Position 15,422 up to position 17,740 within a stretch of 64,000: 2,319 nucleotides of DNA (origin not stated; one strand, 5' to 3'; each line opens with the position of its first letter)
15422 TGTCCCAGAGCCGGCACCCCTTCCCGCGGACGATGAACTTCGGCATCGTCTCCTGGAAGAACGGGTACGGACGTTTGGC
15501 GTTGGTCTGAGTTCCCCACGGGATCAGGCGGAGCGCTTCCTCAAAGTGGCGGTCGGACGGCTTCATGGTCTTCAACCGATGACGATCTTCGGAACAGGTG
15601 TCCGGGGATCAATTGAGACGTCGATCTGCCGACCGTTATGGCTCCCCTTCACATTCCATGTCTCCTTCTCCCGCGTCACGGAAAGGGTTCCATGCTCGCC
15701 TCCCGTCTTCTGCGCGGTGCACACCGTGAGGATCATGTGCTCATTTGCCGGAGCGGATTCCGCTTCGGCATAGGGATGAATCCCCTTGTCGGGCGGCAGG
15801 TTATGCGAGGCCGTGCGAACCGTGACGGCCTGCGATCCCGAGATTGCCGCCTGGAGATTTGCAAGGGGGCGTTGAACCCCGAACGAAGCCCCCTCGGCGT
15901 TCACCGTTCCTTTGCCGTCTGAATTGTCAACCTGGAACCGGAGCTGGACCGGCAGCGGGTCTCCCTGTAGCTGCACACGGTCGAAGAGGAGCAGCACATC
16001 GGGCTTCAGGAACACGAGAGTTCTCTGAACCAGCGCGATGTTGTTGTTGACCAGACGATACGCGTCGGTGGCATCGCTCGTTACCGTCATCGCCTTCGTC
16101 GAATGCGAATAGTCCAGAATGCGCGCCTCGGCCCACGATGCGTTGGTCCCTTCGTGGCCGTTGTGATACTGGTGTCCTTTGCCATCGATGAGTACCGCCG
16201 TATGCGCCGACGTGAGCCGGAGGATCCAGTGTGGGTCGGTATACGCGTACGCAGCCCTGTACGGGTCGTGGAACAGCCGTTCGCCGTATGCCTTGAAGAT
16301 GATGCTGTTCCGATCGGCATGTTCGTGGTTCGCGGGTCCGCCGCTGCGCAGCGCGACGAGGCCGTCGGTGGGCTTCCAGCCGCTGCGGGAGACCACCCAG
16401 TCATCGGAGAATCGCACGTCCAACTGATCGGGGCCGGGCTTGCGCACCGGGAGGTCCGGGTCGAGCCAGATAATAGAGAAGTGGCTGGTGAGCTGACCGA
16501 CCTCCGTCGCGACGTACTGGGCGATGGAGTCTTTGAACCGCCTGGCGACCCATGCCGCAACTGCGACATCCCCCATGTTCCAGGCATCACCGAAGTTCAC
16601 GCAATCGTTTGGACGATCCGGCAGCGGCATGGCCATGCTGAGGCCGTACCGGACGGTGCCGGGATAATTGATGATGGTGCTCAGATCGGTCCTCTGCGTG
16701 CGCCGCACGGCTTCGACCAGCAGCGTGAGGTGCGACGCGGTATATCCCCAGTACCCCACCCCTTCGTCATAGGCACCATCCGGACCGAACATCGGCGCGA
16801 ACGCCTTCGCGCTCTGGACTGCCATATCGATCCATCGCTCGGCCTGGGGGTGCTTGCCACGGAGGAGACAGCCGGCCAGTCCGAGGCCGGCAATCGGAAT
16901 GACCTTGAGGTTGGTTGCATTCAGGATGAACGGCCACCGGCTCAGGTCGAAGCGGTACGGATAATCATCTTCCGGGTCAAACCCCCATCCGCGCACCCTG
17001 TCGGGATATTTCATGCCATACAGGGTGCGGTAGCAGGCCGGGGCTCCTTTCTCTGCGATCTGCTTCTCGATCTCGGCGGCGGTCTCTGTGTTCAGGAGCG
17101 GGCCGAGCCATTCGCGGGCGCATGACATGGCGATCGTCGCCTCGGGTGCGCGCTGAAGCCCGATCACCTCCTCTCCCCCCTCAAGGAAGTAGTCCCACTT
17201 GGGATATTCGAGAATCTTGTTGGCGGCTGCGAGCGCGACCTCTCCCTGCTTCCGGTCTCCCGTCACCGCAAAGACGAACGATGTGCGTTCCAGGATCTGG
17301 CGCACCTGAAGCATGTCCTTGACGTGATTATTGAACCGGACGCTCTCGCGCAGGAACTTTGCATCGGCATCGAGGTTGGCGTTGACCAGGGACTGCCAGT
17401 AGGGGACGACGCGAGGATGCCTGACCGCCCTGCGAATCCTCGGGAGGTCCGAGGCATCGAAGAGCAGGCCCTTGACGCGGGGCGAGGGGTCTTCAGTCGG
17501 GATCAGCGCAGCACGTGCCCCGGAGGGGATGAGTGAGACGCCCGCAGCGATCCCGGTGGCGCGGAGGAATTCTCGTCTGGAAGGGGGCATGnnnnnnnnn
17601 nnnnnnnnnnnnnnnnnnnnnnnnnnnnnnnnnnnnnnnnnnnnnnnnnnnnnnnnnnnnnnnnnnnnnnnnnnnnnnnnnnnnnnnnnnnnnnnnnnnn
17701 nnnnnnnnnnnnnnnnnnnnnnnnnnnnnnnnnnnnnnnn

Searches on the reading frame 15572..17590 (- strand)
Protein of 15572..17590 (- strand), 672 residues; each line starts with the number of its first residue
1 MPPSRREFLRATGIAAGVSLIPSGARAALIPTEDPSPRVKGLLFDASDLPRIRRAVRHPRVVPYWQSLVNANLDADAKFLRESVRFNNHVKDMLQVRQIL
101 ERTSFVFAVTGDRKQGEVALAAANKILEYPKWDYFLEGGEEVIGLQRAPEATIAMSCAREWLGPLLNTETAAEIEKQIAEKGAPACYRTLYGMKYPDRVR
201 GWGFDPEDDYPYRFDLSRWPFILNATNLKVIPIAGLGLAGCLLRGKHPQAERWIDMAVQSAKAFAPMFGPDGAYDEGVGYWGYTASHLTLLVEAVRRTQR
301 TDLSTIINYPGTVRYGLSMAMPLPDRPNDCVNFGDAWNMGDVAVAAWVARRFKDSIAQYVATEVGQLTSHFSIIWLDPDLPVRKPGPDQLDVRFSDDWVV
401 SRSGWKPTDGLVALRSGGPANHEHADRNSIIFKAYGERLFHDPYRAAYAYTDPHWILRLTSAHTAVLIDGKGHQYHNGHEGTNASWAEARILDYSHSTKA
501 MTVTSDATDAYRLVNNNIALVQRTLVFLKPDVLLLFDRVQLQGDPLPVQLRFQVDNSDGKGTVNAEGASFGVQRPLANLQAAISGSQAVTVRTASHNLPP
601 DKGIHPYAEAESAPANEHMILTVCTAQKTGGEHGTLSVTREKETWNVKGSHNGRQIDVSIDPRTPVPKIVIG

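Call 10: search_protein_families(library=pfam, proteins=[window:15572-17590:-], max_evalue=0.001)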
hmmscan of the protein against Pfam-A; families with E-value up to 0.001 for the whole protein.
window:15572-17590:- (672 aa): 1 family
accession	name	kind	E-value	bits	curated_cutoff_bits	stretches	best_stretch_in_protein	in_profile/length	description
PF07940.18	Hepar_II_III_C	-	6.8e-11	42.6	24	1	420-596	37-197/237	Heparinase II/III-like, C-terminal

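Call 37: search_protein_families(library=ncbifam, proteins=[window:15572-17590:-], max_evalue=0.00001)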
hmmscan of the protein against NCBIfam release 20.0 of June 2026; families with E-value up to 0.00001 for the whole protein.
window:15572-17590:- (672 aa): 0 families
